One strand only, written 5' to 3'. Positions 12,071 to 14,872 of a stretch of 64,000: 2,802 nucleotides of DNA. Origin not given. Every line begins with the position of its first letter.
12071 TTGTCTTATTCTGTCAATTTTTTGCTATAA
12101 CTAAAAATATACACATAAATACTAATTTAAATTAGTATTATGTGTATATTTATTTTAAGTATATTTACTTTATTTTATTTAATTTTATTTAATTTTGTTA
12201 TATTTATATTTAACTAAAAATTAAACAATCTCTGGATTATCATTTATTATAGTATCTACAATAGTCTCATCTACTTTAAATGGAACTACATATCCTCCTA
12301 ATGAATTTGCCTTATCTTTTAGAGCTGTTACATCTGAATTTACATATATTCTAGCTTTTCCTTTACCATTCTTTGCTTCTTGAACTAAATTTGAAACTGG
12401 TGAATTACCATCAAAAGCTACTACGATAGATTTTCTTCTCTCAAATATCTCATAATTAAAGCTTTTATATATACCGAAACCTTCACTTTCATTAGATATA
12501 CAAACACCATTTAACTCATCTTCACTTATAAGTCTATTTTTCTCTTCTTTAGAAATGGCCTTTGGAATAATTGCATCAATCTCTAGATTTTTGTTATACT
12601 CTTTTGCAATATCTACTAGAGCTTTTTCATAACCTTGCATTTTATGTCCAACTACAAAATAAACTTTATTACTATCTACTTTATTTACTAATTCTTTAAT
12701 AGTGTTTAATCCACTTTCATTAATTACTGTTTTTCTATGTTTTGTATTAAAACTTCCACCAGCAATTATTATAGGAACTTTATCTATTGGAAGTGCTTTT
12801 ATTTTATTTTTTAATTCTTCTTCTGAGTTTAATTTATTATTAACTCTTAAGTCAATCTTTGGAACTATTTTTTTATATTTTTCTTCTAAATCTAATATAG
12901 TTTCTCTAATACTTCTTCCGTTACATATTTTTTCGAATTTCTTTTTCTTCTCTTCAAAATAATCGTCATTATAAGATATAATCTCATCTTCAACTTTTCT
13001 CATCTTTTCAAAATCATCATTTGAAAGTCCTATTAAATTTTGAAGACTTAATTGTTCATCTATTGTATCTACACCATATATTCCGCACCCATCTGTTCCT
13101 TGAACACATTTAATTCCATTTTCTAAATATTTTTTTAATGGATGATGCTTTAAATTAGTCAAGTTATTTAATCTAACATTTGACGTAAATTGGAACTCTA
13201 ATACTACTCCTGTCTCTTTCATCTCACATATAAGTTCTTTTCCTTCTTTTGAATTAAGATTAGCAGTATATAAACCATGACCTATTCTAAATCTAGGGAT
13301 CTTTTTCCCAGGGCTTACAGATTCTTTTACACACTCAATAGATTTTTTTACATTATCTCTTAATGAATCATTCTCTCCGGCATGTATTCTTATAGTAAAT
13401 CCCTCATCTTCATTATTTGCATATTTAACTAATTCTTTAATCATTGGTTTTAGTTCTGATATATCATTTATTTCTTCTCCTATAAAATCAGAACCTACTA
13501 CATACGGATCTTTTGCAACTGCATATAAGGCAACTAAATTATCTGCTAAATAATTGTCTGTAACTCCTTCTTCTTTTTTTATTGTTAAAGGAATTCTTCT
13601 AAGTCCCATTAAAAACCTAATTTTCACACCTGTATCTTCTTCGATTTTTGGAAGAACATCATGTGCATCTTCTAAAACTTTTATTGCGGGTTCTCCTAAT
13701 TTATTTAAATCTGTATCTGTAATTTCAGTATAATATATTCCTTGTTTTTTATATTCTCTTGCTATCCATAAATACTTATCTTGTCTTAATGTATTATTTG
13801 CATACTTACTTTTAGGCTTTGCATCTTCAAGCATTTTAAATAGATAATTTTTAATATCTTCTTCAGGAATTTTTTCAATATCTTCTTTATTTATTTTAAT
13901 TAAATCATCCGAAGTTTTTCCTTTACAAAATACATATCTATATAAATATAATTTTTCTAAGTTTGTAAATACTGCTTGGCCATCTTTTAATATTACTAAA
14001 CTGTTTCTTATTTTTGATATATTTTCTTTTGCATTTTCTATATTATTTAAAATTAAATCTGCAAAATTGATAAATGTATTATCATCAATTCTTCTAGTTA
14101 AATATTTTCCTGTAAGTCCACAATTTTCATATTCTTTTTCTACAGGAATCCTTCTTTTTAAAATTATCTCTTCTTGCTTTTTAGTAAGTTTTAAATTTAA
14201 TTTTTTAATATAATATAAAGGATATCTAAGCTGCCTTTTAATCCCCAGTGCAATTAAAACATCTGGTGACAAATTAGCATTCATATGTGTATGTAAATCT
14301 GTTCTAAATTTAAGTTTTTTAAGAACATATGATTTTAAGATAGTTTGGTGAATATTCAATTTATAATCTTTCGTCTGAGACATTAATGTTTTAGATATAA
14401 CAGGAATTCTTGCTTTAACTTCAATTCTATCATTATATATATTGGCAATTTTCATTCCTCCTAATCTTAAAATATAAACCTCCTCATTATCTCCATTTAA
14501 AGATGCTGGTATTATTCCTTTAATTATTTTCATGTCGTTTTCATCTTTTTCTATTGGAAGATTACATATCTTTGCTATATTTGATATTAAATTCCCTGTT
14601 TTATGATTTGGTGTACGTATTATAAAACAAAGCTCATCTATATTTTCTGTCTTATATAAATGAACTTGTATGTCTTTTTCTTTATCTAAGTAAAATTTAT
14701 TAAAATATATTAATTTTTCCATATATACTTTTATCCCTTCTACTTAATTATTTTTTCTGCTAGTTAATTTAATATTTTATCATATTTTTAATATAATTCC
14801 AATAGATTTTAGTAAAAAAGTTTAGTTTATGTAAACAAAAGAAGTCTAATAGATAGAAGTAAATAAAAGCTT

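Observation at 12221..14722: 833-aa adenosine/AMP-deaminase-like protein with extra N- and C-terminal domains (possible LOG/SLOG-like C-terminus)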

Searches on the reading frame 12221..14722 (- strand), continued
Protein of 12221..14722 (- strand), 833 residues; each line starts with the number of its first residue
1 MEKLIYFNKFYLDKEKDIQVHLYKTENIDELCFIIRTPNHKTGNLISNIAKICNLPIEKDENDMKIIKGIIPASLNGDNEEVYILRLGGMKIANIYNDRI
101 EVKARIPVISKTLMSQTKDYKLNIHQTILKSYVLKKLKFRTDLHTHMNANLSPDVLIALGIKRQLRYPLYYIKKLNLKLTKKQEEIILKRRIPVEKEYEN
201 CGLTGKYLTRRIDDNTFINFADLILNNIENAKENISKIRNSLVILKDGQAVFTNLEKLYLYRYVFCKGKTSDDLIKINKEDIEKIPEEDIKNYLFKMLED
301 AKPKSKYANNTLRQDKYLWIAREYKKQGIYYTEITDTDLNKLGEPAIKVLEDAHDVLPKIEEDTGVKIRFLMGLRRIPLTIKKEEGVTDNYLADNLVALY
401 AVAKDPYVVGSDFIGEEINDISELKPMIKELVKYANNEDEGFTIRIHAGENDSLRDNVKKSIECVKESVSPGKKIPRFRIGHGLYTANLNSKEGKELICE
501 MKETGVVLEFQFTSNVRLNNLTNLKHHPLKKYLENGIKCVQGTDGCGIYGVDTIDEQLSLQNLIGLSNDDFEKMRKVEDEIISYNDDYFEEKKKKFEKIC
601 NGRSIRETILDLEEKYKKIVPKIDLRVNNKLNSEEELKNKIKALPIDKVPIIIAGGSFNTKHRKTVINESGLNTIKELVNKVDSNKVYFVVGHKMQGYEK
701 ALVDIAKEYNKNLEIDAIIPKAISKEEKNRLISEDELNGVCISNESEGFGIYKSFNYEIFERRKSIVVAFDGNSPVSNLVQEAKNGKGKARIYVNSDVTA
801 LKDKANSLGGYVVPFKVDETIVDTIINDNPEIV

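Call 60: search_dna_similar(query=window:12224-14722:-, collection=plasmids, mode=protein, max_rows=15)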
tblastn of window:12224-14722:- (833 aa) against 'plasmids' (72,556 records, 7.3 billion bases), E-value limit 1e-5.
Records with a match: 7; places in all: 7; records where one place covers at least 80% of the query: 0.
Best place of each record, by identity: <60% 7.
By first word of the organism name: Escherichia 4; Klebsiella 2; Treponema 1.
By predicted mobility (MOB-suite, as given by PLSDB): non-mobilizable 7.
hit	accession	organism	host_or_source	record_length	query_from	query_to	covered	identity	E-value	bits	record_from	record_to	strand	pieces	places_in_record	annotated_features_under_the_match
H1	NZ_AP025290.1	Treponema saccharophilum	-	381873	359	574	26%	26.7%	7e-7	61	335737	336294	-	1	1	add: adenosine deaminase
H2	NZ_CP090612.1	Escherichia coli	pig,lung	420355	431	578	18%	29.1%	1e-7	64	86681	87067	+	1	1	add: adenosine deaminase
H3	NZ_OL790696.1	Escherichia coli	-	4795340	431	578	18%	29.1%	2e-7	63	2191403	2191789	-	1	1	none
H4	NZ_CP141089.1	Escherichia coli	Homo sapiens,Infected Human Urine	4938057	431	578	18%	29.1%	2e-7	63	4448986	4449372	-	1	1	none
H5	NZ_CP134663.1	Escherichia coli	Larus michahellis,bacteria,cloaca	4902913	431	578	18%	29.1%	2e-7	63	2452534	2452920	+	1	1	none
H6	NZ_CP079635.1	Klebsiella pneumoniae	Homo sapiens,Pus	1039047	439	578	17%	29.3%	2e-6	60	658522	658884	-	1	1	none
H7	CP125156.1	Klebsiella pneumoniae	-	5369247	439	578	17%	29.3%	2e-6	59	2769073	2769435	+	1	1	none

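Call 61: search_dna_similar(query=window:12224-14722:-, collection=phages, mode=protein, max_rows=15)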
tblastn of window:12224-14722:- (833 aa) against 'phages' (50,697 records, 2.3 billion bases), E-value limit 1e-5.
No match.

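Call 62: find_related_loci(query=A4, collection=viral_contigs, flank=8000)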
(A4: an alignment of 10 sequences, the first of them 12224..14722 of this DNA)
Query A4 (833 aa) in viral_contigs; peptide patterns used: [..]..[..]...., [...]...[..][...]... (x = any residue, [..] = any of these).
76 stretches matched a pattern, but none encodes a relative of the query by tblastn (E <= 1e-3).

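Call 74: list_cluster_members(proteins=[P0001, P0051, P0075])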
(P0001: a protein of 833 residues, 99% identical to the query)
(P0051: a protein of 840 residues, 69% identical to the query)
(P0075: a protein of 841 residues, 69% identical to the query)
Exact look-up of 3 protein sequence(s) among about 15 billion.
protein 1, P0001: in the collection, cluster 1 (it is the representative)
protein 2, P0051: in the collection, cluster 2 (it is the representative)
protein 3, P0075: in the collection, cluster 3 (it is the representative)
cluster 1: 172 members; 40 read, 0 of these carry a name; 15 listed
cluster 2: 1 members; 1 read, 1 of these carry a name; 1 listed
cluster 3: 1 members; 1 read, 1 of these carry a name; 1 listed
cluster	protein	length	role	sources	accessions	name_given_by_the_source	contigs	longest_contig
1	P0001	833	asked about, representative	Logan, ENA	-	-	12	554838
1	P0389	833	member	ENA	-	-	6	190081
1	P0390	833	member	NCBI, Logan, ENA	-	-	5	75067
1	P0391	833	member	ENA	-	-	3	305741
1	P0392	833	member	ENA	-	-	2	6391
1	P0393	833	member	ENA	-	-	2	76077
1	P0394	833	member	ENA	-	-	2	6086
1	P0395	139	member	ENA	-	-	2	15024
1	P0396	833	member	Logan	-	-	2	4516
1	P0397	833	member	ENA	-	-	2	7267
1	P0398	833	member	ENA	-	-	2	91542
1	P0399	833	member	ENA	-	-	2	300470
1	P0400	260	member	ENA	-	-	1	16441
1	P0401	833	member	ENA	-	-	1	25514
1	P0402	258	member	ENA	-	-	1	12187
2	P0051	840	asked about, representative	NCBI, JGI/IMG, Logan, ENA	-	adenosine deaminase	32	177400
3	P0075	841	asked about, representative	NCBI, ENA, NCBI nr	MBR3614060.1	MAG: adenosine deaminase [Clostridia bacterium] | adenosine deaminase [Clostridia bacterium]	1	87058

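Call 77: fold_search(model_id=the predicted structure, library=viral)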
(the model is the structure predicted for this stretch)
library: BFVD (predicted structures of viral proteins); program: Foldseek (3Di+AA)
matches with E <= 10: 470; with E <= 0.001: 0
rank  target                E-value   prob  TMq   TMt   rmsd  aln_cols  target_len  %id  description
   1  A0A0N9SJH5            3.3e-03  0.54  0.15  0.14  25.6       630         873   11  Glycoside hydrolase family 5 domain-containing protein [Pseudomonas phage POR1]
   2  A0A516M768            1.2e-02  1.00  0.21  0.49   9.1       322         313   10  (no name in the UniProt tables at hand)
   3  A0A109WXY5            1.9e-02  0.38  0.10  0.19  21.0       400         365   13  (no name in the UniProt tables at hand)
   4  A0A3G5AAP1            2.5e-02  0.18  0.12  0.12  24.8       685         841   12  Uncharacterized protein [Hyperionvirus sp.]
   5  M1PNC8                2.7e-02  0.12  0.12  0.14  24.5       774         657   12  Kinase [Moumouvirus goulette]
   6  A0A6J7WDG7            4.0e-02  0.63  0.09  0.19  10.5       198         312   13  Radical_SAM domain containing protein [uncultured Caudovirales phage]
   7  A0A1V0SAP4            4.2e-02  0.12  0.07  0.11  21.4       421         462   10  glutamine--fructose-6-phosphate transaminase (isomerizing) [Catovirus CTV1]
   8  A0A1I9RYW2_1          4.2e-02  0.04  0.07  0.05  29.0       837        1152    9  (no name in the UniProt tables at hand)
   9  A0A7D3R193            5.3e-02  0.41  0.15  0.14  19.1       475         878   13  Glycosyl transferase family 1 [Fadolivirus FV1/VV64]
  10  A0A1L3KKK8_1          5.3e-02  0.08  0.10  0.08  25.2       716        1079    9  (no name in the UniProt tables at hand)
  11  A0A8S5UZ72            6.5e-02  0.10  0.10  0.11  44.9       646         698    9  Spherulation-specific family 4 [Siphoviridae sp. ctPNJ4]
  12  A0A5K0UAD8            8.3e-02  0.75  0.19  0.35  11.9       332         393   14  Apurinic endonuclease [Yasminevirus sp. GU-2018]
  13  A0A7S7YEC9            9.2e-02  0.09  0.08  0.13  20.4       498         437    9  VV A32-like virion packaging ATPase [Medusavirus stheno T3]
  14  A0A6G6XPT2            9.7e-02  0.02  0.05  0.04  43.8       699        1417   12  (no name in the UniProt tables at hand)
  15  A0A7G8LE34            1.1e-01  0.84  0.12  0.42   5.8       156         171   16  (no name in the UniProt tables at hand)
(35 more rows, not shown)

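Call 87: find_encoding_contigs(protein=P0001, flank=6000, max_places=6)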
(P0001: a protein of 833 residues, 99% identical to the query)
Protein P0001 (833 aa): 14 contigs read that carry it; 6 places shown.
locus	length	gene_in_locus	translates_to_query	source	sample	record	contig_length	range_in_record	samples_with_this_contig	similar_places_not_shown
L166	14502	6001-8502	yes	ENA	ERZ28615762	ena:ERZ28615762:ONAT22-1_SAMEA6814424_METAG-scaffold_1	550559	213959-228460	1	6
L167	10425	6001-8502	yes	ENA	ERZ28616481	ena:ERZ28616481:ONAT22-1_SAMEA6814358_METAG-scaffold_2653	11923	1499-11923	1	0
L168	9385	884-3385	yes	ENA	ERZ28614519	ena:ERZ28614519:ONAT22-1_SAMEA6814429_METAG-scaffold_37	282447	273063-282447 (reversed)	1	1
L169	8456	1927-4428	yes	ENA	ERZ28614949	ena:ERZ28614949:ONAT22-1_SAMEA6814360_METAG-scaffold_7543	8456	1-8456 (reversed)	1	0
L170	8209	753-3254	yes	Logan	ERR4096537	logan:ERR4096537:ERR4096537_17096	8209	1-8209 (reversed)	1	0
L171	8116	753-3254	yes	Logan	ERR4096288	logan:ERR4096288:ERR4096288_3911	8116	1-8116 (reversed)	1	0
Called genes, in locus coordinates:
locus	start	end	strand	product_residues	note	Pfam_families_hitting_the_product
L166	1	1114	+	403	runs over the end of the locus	PF02492:cobW, PF07683:CobW_C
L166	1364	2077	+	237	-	PF02463:SMC_N (weak), PF00005:ABC_tran, PF13304:AAA_21 (faint)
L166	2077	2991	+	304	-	PF01458:SUFBD_core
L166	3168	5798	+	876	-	PF00690:Cation_ATPase_N, PF00122:E1-E2_ATPase, PF13246:Cation_ATPase, PF00702:Hydrolase, PF00689:Cation_ATPase_C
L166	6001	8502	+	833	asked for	PF00962:A_deaminase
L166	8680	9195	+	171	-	-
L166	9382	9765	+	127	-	-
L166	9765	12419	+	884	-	PF00912:Transgly, PF00905:Transpeptidase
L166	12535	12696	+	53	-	PF07561:DUF1540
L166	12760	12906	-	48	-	-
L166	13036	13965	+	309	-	PF01116:F_bP_aldolase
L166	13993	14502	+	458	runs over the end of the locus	-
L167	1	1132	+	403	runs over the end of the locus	PF02492:cobW, PF07683:CobW_C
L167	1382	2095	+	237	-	PF02463:SMC_N (weak), PF00005:ABC_tran, PF13304:AAA_21 (faint)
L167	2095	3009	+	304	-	PF01458:SUFBD_core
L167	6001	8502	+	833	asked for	PF00962:A_deaminase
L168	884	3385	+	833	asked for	PF00962:A_deaminase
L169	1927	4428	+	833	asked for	PF00962:A_deaminase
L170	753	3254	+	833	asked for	PF00962:A_deaminase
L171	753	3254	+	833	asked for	PF00962:A_deaminase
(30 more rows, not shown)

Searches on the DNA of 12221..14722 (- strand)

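Call 82: search_rna_families(sources=[L002, L008, L019, L060, L061, L047, L053, L013], threshold=gathering)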
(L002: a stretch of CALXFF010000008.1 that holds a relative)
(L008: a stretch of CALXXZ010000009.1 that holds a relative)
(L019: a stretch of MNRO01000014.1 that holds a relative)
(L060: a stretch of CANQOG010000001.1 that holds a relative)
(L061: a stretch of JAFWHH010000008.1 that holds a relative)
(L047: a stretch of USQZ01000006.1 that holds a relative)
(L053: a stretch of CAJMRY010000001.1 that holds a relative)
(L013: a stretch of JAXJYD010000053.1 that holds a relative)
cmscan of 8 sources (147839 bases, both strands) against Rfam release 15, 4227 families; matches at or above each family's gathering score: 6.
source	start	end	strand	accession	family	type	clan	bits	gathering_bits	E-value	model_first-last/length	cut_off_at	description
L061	14729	15084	+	RF00023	tmRNA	Gene;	CL00001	184.8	47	2.4e-73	1-374/374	no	transfer-messenger RNA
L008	3292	3508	+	RF00230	T-box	Cis-reg; leader;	-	123.8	93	1.3e-26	1-219/219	no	T-box leader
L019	1161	1420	+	RF00230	T-box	Cis-reg; leader;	-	97.4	93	8.3e-20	1-219/219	no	T-box leader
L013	11790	11862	+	RF00005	tRNA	Gene; tRNA;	CL00001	67.1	29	4.5e-12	1-71/71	no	tRNA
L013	11578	11651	-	RF00005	tRNA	Gene; tRNA;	CL00001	61.2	29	1.9e-10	1-71/71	no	tRNA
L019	927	1011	-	RF00005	tRNA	Gene; tRNA;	CL00001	53.2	29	3e-08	1-71/71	no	tRNA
